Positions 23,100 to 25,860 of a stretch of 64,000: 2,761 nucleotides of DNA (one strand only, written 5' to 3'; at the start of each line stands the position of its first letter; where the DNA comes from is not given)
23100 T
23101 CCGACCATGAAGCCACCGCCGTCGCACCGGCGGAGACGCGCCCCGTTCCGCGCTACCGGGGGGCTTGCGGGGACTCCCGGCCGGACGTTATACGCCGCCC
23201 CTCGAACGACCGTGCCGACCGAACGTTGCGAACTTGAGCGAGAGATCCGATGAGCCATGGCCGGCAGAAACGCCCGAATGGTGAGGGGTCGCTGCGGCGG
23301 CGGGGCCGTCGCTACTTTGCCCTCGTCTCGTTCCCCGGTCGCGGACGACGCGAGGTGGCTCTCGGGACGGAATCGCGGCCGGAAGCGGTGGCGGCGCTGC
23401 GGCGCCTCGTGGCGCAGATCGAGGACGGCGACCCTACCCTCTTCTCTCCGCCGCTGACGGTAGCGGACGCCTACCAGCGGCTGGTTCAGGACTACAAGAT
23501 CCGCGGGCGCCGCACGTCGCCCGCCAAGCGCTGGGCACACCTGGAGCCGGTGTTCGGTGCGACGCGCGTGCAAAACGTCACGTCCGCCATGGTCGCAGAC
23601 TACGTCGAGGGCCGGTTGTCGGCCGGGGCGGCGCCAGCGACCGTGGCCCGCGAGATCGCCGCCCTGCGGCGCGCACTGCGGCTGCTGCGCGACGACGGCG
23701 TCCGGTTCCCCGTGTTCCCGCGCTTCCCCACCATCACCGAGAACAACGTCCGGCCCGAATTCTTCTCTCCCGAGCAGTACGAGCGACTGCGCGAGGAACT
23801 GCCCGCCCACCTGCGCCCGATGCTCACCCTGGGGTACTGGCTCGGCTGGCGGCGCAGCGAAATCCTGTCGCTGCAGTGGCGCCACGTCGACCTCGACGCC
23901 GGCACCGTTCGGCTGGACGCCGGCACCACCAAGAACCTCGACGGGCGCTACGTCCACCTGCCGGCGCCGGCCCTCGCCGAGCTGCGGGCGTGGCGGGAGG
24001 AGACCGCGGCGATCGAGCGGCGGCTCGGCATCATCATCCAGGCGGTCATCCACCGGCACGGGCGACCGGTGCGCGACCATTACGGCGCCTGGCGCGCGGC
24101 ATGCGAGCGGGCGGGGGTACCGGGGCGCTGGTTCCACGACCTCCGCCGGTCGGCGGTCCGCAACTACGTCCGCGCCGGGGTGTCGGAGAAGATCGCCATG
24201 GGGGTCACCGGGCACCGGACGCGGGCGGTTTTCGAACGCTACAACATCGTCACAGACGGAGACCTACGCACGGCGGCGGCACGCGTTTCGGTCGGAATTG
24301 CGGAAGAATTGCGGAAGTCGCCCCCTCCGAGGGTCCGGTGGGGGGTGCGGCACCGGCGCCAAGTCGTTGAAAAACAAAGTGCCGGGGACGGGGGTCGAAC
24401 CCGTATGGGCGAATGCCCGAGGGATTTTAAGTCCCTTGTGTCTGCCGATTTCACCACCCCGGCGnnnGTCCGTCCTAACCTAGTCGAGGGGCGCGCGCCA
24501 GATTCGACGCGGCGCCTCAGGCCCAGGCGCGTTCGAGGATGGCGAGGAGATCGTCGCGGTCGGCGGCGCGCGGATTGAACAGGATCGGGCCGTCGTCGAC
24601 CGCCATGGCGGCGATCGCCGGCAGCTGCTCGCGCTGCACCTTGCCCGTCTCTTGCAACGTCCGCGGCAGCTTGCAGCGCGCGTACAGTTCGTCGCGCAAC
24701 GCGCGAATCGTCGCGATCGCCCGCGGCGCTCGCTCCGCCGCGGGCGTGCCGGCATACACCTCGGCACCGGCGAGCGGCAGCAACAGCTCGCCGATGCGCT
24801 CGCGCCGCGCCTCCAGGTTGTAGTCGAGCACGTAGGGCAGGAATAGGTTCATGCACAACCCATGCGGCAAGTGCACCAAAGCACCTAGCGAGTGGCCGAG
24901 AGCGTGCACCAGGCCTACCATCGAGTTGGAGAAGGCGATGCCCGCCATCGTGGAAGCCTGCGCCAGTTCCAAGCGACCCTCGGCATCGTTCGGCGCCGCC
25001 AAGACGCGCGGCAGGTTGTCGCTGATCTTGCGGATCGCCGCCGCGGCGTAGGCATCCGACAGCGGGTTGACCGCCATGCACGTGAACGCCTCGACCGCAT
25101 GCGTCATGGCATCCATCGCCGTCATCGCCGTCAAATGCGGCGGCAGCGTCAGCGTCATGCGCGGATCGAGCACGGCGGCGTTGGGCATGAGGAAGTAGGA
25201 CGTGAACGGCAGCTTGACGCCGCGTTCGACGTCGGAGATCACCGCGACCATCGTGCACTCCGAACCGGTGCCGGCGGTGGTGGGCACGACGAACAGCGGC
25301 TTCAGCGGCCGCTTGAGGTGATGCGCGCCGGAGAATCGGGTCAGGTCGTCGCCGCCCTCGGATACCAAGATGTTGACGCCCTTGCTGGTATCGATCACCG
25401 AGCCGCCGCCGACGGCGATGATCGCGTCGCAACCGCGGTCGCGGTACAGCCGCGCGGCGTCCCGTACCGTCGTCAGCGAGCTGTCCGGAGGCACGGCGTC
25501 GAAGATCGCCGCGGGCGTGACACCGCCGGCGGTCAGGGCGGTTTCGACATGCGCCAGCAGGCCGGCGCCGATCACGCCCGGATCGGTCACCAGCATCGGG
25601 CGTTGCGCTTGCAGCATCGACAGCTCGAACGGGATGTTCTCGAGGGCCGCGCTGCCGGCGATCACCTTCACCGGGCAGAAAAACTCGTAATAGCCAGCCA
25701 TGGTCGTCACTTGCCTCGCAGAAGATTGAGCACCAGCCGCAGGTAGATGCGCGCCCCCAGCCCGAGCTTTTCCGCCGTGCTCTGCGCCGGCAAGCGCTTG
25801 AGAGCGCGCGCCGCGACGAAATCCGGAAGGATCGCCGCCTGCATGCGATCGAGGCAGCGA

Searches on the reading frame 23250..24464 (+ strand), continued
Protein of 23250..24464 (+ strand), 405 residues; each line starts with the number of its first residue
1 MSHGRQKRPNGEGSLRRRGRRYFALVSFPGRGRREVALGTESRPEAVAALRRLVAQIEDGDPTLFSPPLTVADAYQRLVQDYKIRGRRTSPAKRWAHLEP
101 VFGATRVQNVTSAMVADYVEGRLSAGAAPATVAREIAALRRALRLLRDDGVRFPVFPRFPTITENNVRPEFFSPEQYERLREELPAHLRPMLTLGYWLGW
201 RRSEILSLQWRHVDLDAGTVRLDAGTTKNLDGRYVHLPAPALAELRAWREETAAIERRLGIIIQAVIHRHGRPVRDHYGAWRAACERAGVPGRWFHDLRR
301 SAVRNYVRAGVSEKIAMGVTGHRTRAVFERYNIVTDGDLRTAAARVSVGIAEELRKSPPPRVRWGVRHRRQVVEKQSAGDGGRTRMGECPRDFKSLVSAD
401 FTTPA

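Call 53: find_related_loci(query=A1, collection=viral_contigs, flank=1500)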
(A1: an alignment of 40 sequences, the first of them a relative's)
Query A1 (405 aa) in viral_contigs; peptide patterns used: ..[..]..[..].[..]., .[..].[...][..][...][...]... (x = any residue, [..] = any of these).
184 stretches matched a pattern; 149 encode a relative of the query (tblastn E <= 1e-3); the best 80 are kept; 80 distinct loci.
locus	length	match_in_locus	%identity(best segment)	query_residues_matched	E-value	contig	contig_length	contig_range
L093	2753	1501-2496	42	13-347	9e-72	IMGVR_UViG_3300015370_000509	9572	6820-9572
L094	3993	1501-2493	52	16-347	1e-88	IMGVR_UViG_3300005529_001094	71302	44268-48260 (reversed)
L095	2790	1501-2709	38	11-401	4e-67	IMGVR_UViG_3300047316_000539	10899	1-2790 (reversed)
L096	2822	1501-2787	40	11-405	1e-66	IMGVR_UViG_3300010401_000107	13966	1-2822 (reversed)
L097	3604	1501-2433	37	39-350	5e-66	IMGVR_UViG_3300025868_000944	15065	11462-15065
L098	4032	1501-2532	39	97-405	1e-63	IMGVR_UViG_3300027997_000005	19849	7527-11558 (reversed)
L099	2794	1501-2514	38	13-346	3e-63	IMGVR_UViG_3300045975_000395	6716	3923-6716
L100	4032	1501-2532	35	5-345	6e-62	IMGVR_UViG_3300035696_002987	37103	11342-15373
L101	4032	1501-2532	35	5-345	6e-62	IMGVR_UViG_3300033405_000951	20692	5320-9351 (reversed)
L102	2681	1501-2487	40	34-347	2e-61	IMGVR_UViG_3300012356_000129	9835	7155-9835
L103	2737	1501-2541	41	4-346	2e-61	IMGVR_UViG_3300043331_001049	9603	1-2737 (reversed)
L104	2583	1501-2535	37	7-353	2e-61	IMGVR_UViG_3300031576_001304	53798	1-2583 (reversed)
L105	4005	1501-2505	39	8-346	1e-60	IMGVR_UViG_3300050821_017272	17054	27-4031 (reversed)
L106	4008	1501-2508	38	6-347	1e-60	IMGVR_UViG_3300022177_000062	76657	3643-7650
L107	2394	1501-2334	45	69-347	1e-60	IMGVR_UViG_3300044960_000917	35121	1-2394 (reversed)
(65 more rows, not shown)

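Call 68: predict_structure(alignment_id=A1)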
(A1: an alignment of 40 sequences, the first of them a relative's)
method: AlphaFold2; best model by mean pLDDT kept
length: 405 residues; sequences in the alignment: 40
mean_pLDDT: 87.0   pTM: 0.70
mean pLDDT of the five models: 87.0, 85.0, 84.7, 84.8, 83.9
residues with pLDDT >= 90: 281; 70-90: 63; 50-70: 22; < 50: 39
segments of 3 or more residues with pLDDT < 50: 366-368, 370-372, 375-405
pLDDT, mean of each block of 10 residues (from residue 1): 50 88 91 89 95 88 78 97 94 97 97 98 97 97 95 94 89 97 98 98 97 98 94 96 98 98 98 97 98 96 94 96 93 84 80 74 53 47 45 43 40
secondary structure, 60 per line:
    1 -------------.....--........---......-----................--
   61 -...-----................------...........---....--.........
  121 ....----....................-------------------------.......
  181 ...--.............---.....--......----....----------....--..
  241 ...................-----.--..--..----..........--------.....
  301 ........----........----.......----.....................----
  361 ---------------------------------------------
elements in order: E14-18 E21-28 E32-37 H43-58 H71-85 H92-102 H112-124 H129-148 H174-183 H186-198 H202-206 E219-222 E233-236 H239-259 H278-287 H296-308 H313-320 H325-331 H336-356

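Call 80: fold_search(model_id=the predicted structure, library=pdb)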
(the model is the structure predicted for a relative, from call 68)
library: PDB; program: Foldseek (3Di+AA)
matches with E <= 10: 162; with E <= 0.001: 70
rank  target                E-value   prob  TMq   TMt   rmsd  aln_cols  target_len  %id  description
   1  5hxy_A                2.2e-10  1.00  0.39  0.55  13.2       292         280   16  Crystal structure of XerA recombinase (released 2017-02-01)
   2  5hxy_D                9.6e-10  1.00  0.38  0.55  13.6       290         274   17  Crystal structure of XerA recombinase (released 2017-02-01)
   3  5hxy_B                1.7e-09  1.00  0.38  0.54  13.5       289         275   16  Crystal structure of XerA recombinase (released 2017-02-01)
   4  1z1b_B                3.1e-09  1.00  0.54  0.62   8.9       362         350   17  Crystal structure of a lambda integrase dimer bound to a COC' core site (released 2005-06-28)
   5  5hxy_F                3.5e-09  1.00  0.38  0.57  13.2       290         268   16  Crystal structure of XerA recombinase (released 2017-02-01)
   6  5hxy_C                3.5e-09  1.00  0.38  0.54  13.1       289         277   14  Crystal structure of XerA recombinase (released 2017-02-01)
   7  1z1b_A                8.7e-09  1.00  0.51  0.59  10.7       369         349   17  Crystal structure of a lambda integrase dimer bound to a COC' core site (released 2005-06-28)
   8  1z1g_A                1.1e-08  1.00  0.53  0.60  10.2       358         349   16  Crystal structure of a lambda integrase tetramer bound to a Holliday junction (released 2005-06-28)
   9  1z1g_B                1.3e-08  1.00  0.50  0.59   8.8       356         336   18  Crystal structure of a lambda integrase tetramer bound to a Holliday junction (released 2005-06-28)
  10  5j0n_G                2.1e-08  1.00  0.49  0.56  10.7       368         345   19  Lambda excision HJ intermediate (released 2017-02-08)
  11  6en2_A                2.3e-08  1.00  0.52  0.64   5.8       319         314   14  Structure of the Tn1549 transposon Integrase (aa 82-397, R225K) in complex with a circular intermediate DNA (CI6b-DNA) (released 2018-04-04)
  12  5j0n_F                2.4e-08  1.00  0.52  0.58  13.4       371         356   18  Lambda excision HJ intermediate (released 2017-02-08)
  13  2a3v_C                3.2e-08  1.00  0.49  0.60   5.6       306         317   14  Structural basis for broad DNA-specificity in integron recombination (released 2006-05-02)
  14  6emz_A                4.1e-08  1.00  0.51  0.63   6.1       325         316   14  Structure of the Tn1549 transposon Integrase (aa 82-397, R225K) in complex with circular intermediate DNA (CI5-DNA) (released 2018-04-04)
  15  2a3v_A                4.8e-08  1.00  0.49  0.61   6.4       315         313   13  Structural basis for broad DNA-specificity in integron recombination (released 2006-05-02)
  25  5j0n_E                3.4e-07  1.00  0.50  0.71   4.0       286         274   16  Lambda excision HJ intermediate (released 2017-02-08)
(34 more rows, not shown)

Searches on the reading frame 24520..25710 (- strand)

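Call 55: search_protein_families(library=pfam, proteins=[window:24520-25710:-], max_evalue=0.001)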
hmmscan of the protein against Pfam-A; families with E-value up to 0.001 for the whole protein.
window:24520-25710:- (397 aa): 3 families
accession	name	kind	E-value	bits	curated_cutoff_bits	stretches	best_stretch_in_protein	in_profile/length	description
PF25137.1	ADH_Fe_C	-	4.6e-46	157.4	27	1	194-396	1-194/194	Fe-containing alcohol dehydrogenase family, C-terminal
PF00465.25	Fe-ADH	-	1.5e-45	155.2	31.3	1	13-183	1-168/168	Iron-containing alcohol dehydrogenase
PF13685.12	Fe-ADH_2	-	9.4e-09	35.9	28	1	22-112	6-93/149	Iron-containing alcohol dehydrogenase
